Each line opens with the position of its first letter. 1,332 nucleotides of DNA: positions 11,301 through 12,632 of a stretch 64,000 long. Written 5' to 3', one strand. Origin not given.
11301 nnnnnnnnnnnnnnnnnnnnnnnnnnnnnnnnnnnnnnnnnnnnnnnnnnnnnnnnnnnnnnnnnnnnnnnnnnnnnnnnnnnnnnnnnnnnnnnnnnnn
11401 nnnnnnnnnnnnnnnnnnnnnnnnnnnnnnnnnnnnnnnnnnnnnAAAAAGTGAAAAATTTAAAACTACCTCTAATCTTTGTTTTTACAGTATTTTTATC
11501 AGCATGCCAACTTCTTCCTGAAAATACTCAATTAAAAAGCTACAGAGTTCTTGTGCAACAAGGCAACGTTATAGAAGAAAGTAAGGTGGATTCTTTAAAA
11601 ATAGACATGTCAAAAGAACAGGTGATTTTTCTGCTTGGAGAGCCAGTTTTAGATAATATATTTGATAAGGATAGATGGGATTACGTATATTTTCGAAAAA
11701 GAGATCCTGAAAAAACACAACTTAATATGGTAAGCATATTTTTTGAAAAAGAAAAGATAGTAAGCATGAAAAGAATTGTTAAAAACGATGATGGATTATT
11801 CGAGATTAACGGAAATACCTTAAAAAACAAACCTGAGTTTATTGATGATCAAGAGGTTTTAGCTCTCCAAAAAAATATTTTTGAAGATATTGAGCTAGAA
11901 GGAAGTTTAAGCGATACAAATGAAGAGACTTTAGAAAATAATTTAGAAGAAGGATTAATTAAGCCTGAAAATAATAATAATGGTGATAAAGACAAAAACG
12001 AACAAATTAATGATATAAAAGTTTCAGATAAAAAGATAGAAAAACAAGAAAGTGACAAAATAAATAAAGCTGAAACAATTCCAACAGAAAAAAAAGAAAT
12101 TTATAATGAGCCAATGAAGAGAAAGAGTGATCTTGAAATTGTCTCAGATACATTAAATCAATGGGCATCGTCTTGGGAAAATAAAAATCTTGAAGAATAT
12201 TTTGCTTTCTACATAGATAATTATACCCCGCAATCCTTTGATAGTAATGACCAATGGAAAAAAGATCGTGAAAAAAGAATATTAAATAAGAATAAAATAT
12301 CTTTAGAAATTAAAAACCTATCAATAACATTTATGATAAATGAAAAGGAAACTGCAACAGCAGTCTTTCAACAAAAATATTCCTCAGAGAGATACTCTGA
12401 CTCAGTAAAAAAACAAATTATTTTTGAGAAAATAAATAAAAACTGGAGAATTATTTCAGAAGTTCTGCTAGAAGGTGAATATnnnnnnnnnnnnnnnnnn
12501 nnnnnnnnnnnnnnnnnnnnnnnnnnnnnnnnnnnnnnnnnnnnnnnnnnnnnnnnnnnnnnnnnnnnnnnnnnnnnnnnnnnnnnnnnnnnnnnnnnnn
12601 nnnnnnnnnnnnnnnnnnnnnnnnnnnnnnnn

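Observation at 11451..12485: BamE lipoprotein extended three-fold by an acidic linker and a C-terminal NTF2-like domain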

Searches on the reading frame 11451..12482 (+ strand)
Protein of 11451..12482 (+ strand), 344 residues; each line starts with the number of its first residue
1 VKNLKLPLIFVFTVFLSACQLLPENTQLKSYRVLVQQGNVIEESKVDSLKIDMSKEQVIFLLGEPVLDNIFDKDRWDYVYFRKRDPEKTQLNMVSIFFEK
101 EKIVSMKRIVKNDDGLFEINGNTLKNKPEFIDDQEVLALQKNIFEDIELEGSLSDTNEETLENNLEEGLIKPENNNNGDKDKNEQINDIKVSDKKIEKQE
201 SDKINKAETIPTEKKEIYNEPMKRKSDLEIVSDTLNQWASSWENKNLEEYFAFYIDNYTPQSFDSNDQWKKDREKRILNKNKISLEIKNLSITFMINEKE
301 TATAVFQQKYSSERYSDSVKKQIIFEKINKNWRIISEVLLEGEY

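Call 3: search_protein_families(library=pfam, proteins=[window:11451-12482:+], max_evalue=1)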
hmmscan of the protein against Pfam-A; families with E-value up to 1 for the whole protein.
window:11451-12482:+ (344 aa): 3 families
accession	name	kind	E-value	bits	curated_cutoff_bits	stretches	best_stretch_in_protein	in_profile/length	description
PF04355.18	BamE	-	3e-20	72.2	23.2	1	38-105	1-68/71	Outer membrane protein assembly factor BamE domain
PF24125.1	Cds6_C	-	3.9e-15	56.5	27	1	232-337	3-110/111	Cds6 C-terminal NTF2-like domain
PF13474.12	SnoaL_3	-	0.057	14.2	22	1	231-337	1-114/121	SnoaL-like domain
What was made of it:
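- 11508..11783 (+): BamE domain (residues 20-111; Pfam core 38-105), alpha-alpha-beta-beta-beta fold. Pfam E 3e-20 (call 3).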

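Call 4: search_protein_families(library=ncbifam, proteins=[window:11451-12482:+], max_evalue=1)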
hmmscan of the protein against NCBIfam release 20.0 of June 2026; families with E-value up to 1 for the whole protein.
window:11451-12482:+ (344 aa): 1 family
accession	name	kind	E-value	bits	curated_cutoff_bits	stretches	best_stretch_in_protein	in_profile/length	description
NF008585.0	PRK11548.1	equivalog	2.8e-09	37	93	1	11-104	12-101/113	outer membrane protein assembly factor BamE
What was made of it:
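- On BamE (Pfam PF04355, SmpA_OmlA): 37 bits against a cut-off of 93 (call 4).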

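Call 5: find_homologous_proteins(query=window:11451-12482:+)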
Query window:11451-12482:+ (344 aa): 246 proteins with E <= 0.001 among 3862 candidates; the best 120 are listed.
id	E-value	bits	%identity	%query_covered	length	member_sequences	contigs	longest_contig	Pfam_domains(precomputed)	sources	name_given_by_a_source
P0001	3.5e-212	722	98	100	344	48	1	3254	PF24125.2,PF04355.19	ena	-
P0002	1.1e-158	546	77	99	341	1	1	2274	PF24125.2,PF04355.19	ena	-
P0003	1.6e-153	529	71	100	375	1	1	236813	PF24125.2,PF04355.19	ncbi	-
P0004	4.7e-152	524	72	99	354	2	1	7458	PF24125.2,PF04355.19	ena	-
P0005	3.7e-151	521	74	99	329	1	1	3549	PF24125.2,PF04355.19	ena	-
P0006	4.9e-147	507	71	100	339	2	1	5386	PF24125.2,PF04355.19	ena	-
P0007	1.3e-146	506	71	100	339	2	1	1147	PF24125.2,PF04355.19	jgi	-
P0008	2.6e-146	505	71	100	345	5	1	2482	PF24125.2,PF04355.19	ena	-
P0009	7.3e-146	504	70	100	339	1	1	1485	PF24125.2,PF04355.19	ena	-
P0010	7.4e-146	504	72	100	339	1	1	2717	PF24125.2,PF04355.19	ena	-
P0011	1.5e-145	503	72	100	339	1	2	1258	PF24125.2,PF04355.19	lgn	-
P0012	1.6e-145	503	70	100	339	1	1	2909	PF24125.2,PF04355.19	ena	-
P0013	1.2e-121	424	60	100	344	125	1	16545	PF24125.2,PF04355.19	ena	-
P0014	1.4e-121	424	61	100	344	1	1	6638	PF24125.2,PF04355.19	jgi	-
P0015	2.6e-121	423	61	95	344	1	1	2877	PF24125.2,PF04355.19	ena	-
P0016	1.4e-120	421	62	100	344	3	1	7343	PF24125.2,PF04355.19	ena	-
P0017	3.1e-120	419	61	100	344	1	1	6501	PF24125.2,PF04355.19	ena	-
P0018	3.4e-120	419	59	100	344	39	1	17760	PF24125.2,PF04355.19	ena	-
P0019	4.8e-120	419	61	95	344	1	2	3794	PF24125.2,PF04355.19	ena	-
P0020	6.8e-120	418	60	100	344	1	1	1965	PF24125.2,PF04355.19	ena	-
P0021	8.5e-120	418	60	100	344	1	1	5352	PF24125.2,PF04355.19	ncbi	-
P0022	3.6e-119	416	60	100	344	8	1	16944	PF24125.2,PF04355.19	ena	-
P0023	5.0e-119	415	61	95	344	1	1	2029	PF24125.2,PF04355.19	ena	-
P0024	7.0e-119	415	59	100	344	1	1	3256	PF24125.2,PF04355.19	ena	-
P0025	1.6e-118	414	60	100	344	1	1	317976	PF24125.2,PF04355.19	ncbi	-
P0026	7.0e-116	405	58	100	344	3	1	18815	PF24125.2,PF04355.19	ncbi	-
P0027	8.0e-103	362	56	100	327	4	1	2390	PF24125.2,PF04355.19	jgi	-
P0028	2.1e-97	344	54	98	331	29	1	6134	PF24125.2,PF04355.19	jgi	-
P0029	1.0e-96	342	53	98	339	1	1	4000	PF24125.2,PF04355.19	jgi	-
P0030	4.6e-96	340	52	100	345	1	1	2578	PF24125.2,PF04355.19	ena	-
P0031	5.7e-96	340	53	100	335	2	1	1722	PF24125.2,PF04355.19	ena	-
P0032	7.2e-96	339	53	98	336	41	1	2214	PF24125.2,PF04355.19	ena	-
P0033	1.9e-95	338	53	98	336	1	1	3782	PF24125.2,PF04355.19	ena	-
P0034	1.0e-94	336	52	100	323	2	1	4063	PF24125.2,PF04355.19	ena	-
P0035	1.5e-94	335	52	99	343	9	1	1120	PF24125.2,PF04355.19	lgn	-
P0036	3.7e-94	334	50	93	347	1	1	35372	PF24125.2,PF04355.19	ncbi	-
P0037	4.6e-94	333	52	100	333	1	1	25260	PF24125.2,PF04355.19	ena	-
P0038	1.3e-93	332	52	100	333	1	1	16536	PF24125.2,PF04355.19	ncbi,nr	ncbi:outer membrane protein assembly factor BamE [Gammaproteobacteria bacterium]|nr:outer membrane p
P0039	1.3e-93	332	52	98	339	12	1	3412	PF24125.2,PF04355.19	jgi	-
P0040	1.5e-93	332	51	100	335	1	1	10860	PF24125.2,PF04355.19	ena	-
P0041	1.6e-93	332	53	98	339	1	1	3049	PF24125.2,PF04355.19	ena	-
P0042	1.7e-93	332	52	100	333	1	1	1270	PF24125.2,PF04355.19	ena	-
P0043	1.8e-93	331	52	100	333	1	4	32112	PF24125.2,PF04355.19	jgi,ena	-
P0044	1.9e-93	331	53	98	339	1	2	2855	PF24125.2,PF04355.19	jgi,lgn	-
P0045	2.0e-93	331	52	100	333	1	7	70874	PF24125.2,PF04355.19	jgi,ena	-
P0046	2.3e-93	331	51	100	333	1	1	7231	PF24125.2,PF04355.19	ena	-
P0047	2.4e-93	331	50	96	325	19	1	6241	PF24125.2,PF04355.19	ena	-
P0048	2.4e-93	331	51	100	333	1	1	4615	PF24125.2,PF04355.19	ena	-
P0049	2.8e-93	331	50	98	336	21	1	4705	PF24125.2,PF04355.19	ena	-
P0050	3.0e-93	331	53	96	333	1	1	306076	PF24125.2,PF04355.19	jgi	-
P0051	3.3e-93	331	53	98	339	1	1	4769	PF24125.2,PF04355.19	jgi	-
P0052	3.3e-93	331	51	100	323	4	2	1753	PF24125.2,PF04355.19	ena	-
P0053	3.6e-93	331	52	100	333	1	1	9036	PF24125.2,PF04355.19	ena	-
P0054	3.7e-93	330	52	98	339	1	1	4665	PF24125.2,PF04355.19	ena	-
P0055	3.8e-93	330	50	99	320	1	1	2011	PF24125.2,PF04355.19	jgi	-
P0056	4.1e-93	330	51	100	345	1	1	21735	PF24125.2,PF04355.19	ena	-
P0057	4.4e-93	330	52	98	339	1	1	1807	PF24125.2,PF04355.19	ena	-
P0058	5.0e-93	330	52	100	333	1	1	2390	PF24125.2,PF04355.19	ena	-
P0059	5.4e-93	330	52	98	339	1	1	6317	PF24125.2,PF04355.19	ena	-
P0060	5.7e-93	330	54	96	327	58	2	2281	PF24125.2,PF04355.19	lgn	-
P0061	5.9e-93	330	53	100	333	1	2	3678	PF24125.2,PF04355.19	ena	-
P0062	6.1e-93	330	53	100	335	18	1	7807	PF24125.2,PF04355.19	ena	-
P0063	6.3e-93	330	53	100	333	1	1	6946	PF24125.2,PF04355.19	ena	-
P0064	6.4e-93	330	52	100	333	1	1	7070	PF24125.2,PF04355.19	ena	-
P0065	6.5e-93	330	53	100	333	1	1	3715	PF24125.2,PF04355.19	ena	-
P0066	6.9e-93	330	53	98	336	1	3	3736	PF24125.2,PF04355.19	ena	-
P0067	7.3e-93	330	52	100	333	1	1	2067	PF24125.2,PF04355.19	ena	-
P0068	7.6e-93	329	53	100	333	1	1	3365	PF24125.2,PF04355.19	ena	-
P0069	8.1e-93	329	52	100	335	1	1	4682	PF24125.2,PF04355.19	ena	-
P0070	8.3e-93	329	51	100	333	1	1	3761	PF24125.2,PF04355.19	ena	-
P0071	8.6e-93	329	52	100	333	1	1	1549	PF24125.2,PF04355.19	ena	-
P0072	1.1e-92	329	52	98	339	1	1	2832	PF24125.2,PF04355.19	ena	-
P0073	1.4e-92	329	53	98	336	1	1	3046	PF24125.2,PF04355.19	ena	-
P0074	1.8e-92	328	52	100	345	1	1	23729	PF24125.2,PF04355.19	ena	-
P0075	2.0e-92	328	51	100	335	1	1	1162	PF24125.2,PF04355.19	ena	-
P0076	2.2e-92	328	52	100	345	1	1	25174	PF24125.2,PF04355.19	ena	-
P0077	2.3e-92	328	53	100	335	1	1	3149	PF24125.2,PF04355.19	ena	-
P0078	2.3e-92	328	52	99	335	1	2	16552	PF24125.2,PF04355.19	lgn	-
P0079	2.4e-92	328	51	100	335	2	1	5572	PF24125.2,PF04355.19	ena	-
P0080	2.6e-92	328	52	96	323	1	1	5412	PF24125.2,PF04355.19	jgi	-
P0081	3.5e-92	327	52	100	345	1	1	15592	PF24125.2,PF04355.19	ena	-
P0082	3.7e-92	327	52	100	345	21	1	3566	PF24125.2,PF04355.19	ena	-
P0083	3.9e-92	327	53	95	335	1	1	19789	PF24125.2,PF04355.19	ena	-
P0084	4.5e-92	327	52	100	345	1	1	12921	PF24125.2,PF04355.19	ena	-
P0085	6.1e-92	326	52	98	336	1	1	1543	PF24125.2,PF04355.19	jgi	-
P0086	6.5e-92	326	52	100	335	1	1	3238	PF24125.2,PF04355.19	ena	-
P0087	6.7e-92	326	51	100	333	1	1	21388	PF24125.2,PF04355.19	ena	-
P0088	6.7e-92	326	52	100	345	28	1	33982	PF24125.2,PF04355.19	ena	-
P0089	6.7e-92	326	52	100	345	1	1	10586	PF24125.2,PF04355.19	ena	-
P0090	6.8e-92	326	52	100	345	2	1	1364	PF24125.2,PF04355.19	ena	-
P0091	7.7e-92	326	52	100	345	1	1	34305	PF24125.2,PF04355.19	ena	-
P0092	8.4e-92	326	52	100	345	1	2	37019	PF24125.2,PF04355.19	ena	-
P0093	1.2e-91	326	50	99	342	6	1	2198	PF24125.2,PF04355.19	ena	-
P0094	1.2e-91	326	50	99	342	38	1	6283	PF24125.2,PF04355.19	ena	-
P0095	1.3e-91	325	51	100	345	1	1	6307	PF24125.2,PF04355.19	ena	-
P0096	1.8e-91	325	48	100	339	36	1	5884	PF24125.2,PF04355.19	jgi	-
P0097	2.1e-91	325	52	100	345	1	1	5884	PF24125.2,PF04355.19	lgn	-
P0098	2.1e-91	325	51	98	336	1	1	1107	PF24125.2,PF04355.19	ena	-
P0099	2.4e-91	325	52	100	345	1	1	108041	PF24125.2,PF04355.19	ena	-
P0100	2.6e-91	324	53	96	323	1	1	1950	PF24125.2,PF04355.19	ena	-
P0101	2.8e-91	324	53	96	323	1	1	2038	PF24125.2,PF04355.19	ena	-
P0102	3.2e-91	324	52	100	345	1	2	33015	PF24125.2,PF04355.19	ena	-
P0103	4.0e-91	324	51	100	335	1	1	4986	PF24125.2,PF04355.19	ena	-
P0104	4.5e-91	324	50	99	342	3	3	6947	PF24125.2,PF04355.19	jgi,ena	-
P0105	8.3e-91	323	51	100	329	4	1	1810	PF24125.2,PF04355.19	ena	-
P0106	8.6e-91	323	49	100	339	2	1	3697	PF24125.2,PF04355.19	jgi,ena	-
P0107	1.2e-90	322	49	100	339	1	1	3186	PF24125.2,PF04355.19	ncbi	-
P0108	1.7e-90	322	50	99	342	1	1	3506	PF24125.2,PF04355.19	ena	-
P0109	2.1e-90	321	50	100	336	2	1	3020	PF24125.2,PF04355.19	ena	-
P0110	2.8e-90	321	50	98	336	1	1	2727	PF24125.2,PF04355.19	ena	-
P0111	3.0e-90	321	52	93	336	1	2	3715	PF24125.2,PF04355.19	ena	-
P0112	3.8e-90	321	52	93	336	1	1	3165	PF24125.2,PF04355.19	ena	-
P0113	4.0e-90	321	51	100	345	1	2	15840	PF24125.2,PF04355.19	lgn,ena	-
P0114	4.0e-90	321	50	100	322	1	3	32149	PF24125.2,PF04355.19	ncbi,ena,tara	tara:strand:+ start:1077 stop:2045 length:969 start_codon:yes stop_codon:yes gene_type:complete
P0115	6.9e-90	320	52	98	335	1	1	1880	PF24125.2,PF04355.19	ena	-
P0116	6.9e-90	320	51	100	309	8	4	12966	PF24125.2,PF04355.19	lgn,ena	-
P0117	7.7e-90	320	50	100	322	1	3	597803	PF24125.2,PF04355.19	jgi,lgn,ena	-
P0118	8.1e-90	319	51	93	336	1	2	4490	PF24125.2,PF04355.19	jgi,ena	-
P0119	1.0e-89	319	51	93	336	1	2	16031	PF24125.2,PF04355.19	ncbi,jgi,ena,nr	ncbi:outer membrane protein assembly factor BamE [Gammaproteobacteria bacterium]|jgi:outer membrane 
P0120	1.2e-89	319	50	100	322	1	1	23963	PF24125.2,PF04355.19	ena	-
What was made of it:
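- The same fusion occurs in at least 246 clusters at 90% identity, from single-cell genomes, Tara, JGI, ENA and Logan assemblies (call 5).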

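Call 7: find_related_loci(query=window:11451-12482:+, collection=genome_contigs, flank=5000)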
Query window:11451-12482:+ (344 aa) in genome_contigs; peptide patterns used: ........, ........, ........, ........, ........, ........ (x = any residue, [..] = any of these).
250 stretches matched a pattern; 107 encode a relative of the query (tblastn E <= 1e-3); the best 80 are kept; 80 distinct loci.
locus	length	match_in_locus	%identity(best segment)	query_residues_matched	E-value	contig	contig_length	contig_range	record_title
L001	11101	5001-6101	71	9-344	1e-161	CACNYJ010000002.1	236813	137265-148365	MAG: uncultured Thiothrix sp. isolate AH-287-I11 genome assembly, contig: AH-287-I11_NODE_2, whole genome shotgun sequen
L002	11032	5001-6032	60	1-344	4e-127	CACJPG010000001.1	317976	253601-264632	uncultured Thiothrix sp. isolate AG-447-N20 genome assembly, contig: AG-447-N20_NODE_1, whole genome shotgun sequence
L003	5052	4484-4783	39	3-108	1e-18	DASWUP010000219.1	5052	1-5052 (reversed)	MAG TPA_asm: Steroidobacteraceae bacterium isolate SMAG_U3606 k141_235478, whole genome shotgun sequence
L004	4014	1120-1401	37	31-129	3e-18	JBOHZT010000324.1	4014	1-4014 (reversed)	MAG: Steroidobacteraceae bacterium isolate SE1508_metabat2.bin.44_sub NODE_11415_length_4014_cov_2.057628, whole genome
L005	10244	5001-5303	40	4-108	3e-18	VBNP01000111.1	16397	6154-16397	MAG: Gammaproteobacteria bacterium isolate GP_24 14_1009_16_40cm_scaffold_29669, whole genome shotgun sequence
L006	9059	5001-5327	33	2-104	4e-18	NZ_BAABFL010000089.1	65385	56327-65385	Kistimonas scapharcae strain JCM 17805 sequence089, whole genome shotgun sequence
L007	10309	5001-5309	37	13-108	6e-18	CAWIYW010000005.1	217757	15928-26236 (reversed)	MAG: uncultured Gammaproteobacteria bacterium isolate MFD06229.bin.2.259 genome assembly, contig: contig_16459, whole ge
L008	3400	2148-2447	37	4-108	1e-17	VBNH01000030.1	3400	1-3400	MAG: Gammaproteobacteria bacterium isolate GP_16 14_0903_16_20cm_scaffold_13254, whole genome shotgun sequence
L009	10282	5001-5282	39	16-108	1e-17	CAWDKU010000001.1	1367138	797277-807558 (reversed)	MAG: uncultured proteobacterium isolate MFD04540.bin.1.1 genome assembly, contig: contig_2372, whole genome shotgun sequ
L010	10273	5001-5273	38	19-108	2e-17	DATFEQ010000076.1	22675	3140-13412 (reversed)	MAG TPA_asm: Steroidobacteraceae bacterium isolate SMAG_U8612 k141_1686458, whole genome shotgun sequence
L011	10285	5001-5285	35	5-108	2e-17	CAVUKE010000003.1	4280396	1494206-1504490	MAG: uncultured proteobacterium isolate MFD01716.bin.2.9 genome assembly, contig: contig_12247, whole genome shotgun seq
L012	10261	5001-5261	37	8-103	1e-17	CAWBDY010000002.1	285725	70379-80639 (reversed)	MAG: uncultured Gammaproteobacteria bacterium isolate MFD00731.bin.1.167 genome assembly, contig: contig_24834, whole ge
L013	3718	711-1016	38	3-108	1e-17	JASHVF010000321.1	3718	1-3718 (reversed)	MAG: Gammaproteobacteria bacterium isolate JOPF198 JOPF_NEAR_contig_1043560, whole genome shotgun sequence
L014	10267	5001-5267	40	18-109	2e-17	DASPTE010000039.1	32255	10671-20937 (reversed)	MAG TPA_asm: Steroidobacteraceae bacterium isolate SMAG_U12269 k141_758137, whole genome shotgun sequence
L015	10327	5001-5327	30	2-104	3e-17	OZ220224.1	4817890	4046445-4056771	MAG: uncultured Kistimonas sp. isolate 85cdd03d-db34-4338-bc11-e7a22193d3ac genome assembly, chromosome: 1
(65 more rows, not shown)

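Call 21: search_protein_representatives(protein=window:11451-12482:+)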
Query: 344 residues. Proteins with E-value up to 0.001 (for the whole library): 6959; up to 1e-10: 753; up to 1e-30: 19. The best 150 are listed.
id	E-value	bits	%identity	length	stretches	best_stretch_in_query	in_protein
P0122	1.1e-88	314.1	48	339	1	1-344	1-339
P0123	1.2e-59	218.7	58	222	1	2-205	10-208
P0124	1.0e-52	195.9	32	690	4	230-338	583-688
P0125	2.9e-47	178.0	30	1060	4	231-338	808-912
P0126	7.9e-45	170.0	34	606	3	225-338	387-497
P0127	7.6e-44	166.8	34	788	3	232-338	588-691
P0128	5.5e-42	160.7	46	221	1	5-198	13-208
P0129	1.1e-40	156.4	72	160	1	1-107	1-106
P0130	5.2e-40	154.2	26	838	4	216-335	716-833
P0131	9.4e-37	143.5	23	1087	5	231-336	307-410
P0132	4.4e-36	141.3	32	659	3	233-338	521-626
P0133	8.6e-36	140.3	51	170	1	10-177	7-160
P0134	9.9e-36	140.1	31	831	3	231-339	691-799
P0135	1.0e-35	140.1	30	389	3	229-337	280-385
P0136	1.5e-34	136.2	31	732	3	222-337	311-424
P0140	3.7e-31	125.1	39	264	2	7-107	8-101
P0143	1.3e-29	120.0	36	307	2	226-337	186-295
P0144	8.3e-29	117.3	36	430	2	232-340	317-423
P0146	3.3e-28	115.4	33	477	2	203-337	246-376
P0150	2.7e-26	109.1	31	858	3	206-337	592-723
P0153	1.2e-25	107.0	34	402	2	11-106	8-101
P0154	1.6e-25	106.6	35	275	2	10-99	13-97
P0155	1.6e-25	106.6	30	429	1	9-337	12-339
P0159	2.8e-25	105.8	33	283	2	8-120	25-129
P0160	5.0e-25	105.0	35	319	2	23-103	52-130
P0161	3.5e-24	102.2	32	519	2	233-338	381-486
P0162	3.9e-24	102.0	31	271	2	221-337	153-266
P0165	1.4e-23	100.1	28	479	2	211-337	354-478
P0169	5.0e-23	98.4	31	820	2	226-337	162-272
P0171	1.1e-22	97.3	30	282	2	8-103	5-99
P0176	2.3e-22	96.2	33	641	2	234-337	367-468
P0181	1.5e-21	93.5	32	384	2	5-102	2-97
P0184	5.1e-21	91.8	33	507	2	8-107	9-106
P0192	9.8e-20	87.5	30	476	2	29-104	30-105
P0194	1.2e-19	87.2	25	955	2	217-342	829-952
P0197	3.0e-19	85.9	31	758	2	229-337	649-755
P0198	4.1e-19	85.5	27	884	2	194-337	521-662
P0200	7.6e-19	84.6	30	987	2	229-338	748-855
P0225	4.1e-17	78.9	36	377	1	186-338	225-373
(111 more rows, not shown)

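Call 22: predict_structure(alignment_id=A1)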
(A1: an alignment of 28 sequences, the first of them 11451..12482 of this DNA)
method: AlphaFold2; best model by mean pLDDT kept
length: 344 residues; sequences in the alignment: 28
mean_pLDDT: 53.4   pTM: 0.39
mean pLDDT of the five models: 53.4, 52.4, 51.1, 50.2, 43.0
residues with pLDDT >= 90: 89; 70-90: 30; 50-70: 8; < 50: 217
segments of 3 or more residues with pLDDT < 50: 1-5, 8-99, 101-220
pLDDT, mean of each block of 10 residues (from residue 1): 47 40 27 27 35 30 25 42 40 46 44 32 32 29 28 26 25 24 25 24 27 36 75 95 96 94 92 92 93 87 95 90 93 93 77
secondary structure, 60 per line:
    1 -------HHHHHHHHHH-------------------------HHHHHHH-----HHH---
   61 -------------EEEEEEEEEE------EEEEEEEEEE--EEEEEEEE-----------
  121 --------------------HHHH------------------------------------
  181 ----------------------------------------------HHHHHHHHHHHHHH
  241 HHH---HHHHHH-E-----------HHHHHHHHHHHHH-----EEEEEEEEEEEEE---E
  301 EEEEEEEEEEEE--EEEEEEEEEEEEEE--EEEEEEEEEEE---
elements in order: H8-17 H43-49 E74-83 E90-99 E102-109 H141-144 H227-243 H247-252 H266-278 E284-296 E300-312 E315-328 E331-341
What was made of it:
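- Tried and rejected: The first AF2 run, with a shallow alignment from the clade only, left the BamE domain unmodelled (call 22).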

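Call 23: search_protein_families(library=pfam, proteins=[P0140, P0153, P0154, P0155, P0159, P0160, P0171, P0181, P0184, P0192], max_evalue=0.001)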
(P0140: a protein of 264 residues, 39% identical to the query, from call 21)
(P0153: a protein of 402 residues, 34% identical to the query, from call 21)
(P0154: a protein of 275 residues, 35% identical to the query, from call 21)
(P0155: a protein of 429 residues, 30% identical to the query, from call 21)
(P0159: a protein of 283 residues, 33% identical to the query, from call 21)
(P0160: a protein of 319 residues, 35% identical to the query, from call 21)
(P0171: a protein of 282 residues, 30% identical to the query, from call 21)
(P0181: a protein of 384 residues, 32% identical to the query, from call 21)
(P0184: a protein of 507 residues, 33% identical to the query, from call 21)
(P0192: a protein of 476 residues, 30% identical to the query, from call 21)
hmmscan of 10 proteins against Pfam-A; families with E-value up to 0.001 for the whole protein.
P0140 (264 aa): 2 families
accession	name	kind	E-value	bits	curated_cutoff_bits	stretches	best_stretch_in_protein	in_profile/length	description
PF04355.18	BamE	-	3.2e-23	81.8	23.2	1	32-101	1-70/71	Outer membrane protein assembly factor BamE domain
PF24125.1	Cds6_C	-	2e-14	54.2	27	1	155-258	2-110/111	Cds6 C-terminal NTF2-like domain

P0153 (402 aa): 2 families
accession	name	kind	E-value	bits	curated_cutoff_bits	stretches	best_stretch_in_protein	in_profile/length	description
PF04355.18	BamE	-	8.2e-26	90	23.2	1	33-102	1-70/71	Outer membrane protein assembly factor BamE domain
PF24125.1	Cds6_C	-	2.3e-11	44.4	27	1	289-393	2-110/111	Cds6 C-terminal NTF2-like domain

P0154 (275 aa): 2 families
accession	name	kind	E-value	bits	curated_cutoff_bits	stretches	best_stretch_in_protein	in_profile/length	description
PF04355.18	BamE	-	3.1e-22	78.6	23.2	1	36-103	1-68/71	Outer membrane protein assembly factor BamE domain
PF24125.1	Cds6_C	-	2.5e-14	53.9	27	1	166-270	2-111/111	Cds6 C-terminal NTF2-like domain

P0155 (429 aa): 2 families
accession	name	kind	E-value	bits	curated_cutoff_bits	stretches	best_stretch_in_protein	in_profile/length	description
PF04355.18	BamE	-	4.7e-26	90.8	23.2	1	40-107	1-68/71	Outer membrane protein assembly factor BamE domain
PF24125.1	Cds6_C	-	1.1e-14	55.1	27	1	236-339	2-110/111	Cds6 C-terminal NTF2-like domain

P0159 (283 aa): 2 families
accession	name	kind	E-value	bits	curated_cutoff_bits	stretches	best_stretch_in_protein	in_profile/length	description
PF04355.18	BamE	-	3e-23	81.8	23.2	1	50-118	1-69/71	Outer membrane protein assembly factor BamE domain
PF24125.1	Cds6_C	-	5.1e-18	65.8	27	1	174-278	2-111/111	Cds6 C-terminal NTF2-like domain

P0160 (319 aa): 2 families
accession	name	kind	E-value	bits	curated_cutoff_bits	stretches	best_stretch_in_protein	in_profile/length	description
PF04355.18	BamE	-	4.9e-27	94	23.2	1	65-133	1-69/71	Outer membrane protein assembly factor BamE domain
PF24125.1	Cds6_C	-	1.7e-18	67.4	27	1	207-311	2-111/111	Cds6 C-terminal NTF2-like domain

P0171 (282 aa): 2 families
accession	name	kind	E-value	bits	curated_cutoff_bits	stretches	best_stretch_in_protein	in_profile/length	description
PF04355.18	BamE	-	1.2e-22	79.9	23.2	1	34-101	1-68/71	Outer membrane protein assembly factor BamE domain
PF24125.1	Cds6_C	-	3.6e-16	59.9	27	1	173-277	2-110/111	Cds6 C-terminal NTF2-like domain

P0181 (384 aa): 2 families
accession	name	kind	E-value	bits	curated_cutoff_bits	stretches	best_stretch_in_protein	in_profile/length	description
PF04355.18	BamE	-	2.5e-25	88.5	23.2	1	33-101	1-69/71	Outer membrane protein assembly factor BamE domain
PF24125.1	Cds6_C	-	3.1e-16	60.1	27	1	268-373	2-111/111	Cds6 C-terminal NTF2-like domain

P0184 (507 aa): 3 families
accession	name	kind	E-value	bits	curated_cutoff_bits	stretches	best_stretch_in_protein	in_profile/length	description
PF04355.18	BamE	-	4.3e-25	87.7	23.2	1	37-104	1-68/71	Outer membrane protein assembly factor BamE domain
PF24125.1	Cds6_C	-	1.5e-13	51.4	27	1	280-383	2-110/111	Cds6 C-terminal NTF2-like domain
PF14534.12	DUF4440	-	0.0005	20.9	25.2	0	280-368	1-91/107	Domain of unknown function (DUF4440)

P0192 (476 aa): 3 families
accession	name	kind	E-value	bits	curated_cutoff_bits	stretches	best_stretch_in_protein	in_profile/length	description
PF04355.18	BamE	-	9.2e-25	86.7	23.2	1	39-107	1-69/71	Outer membrane protein assembly factor BamE domain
PF24125.1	Cds6_C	-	4.8e-13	49.8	27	1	366-469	2-109/111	Cds6 C-terminal NTF2-like domain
PF14534.12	DUF4440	-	0.00057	20.7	25.2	1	366-467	1-107/107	Domain of unknown function (DUF4440)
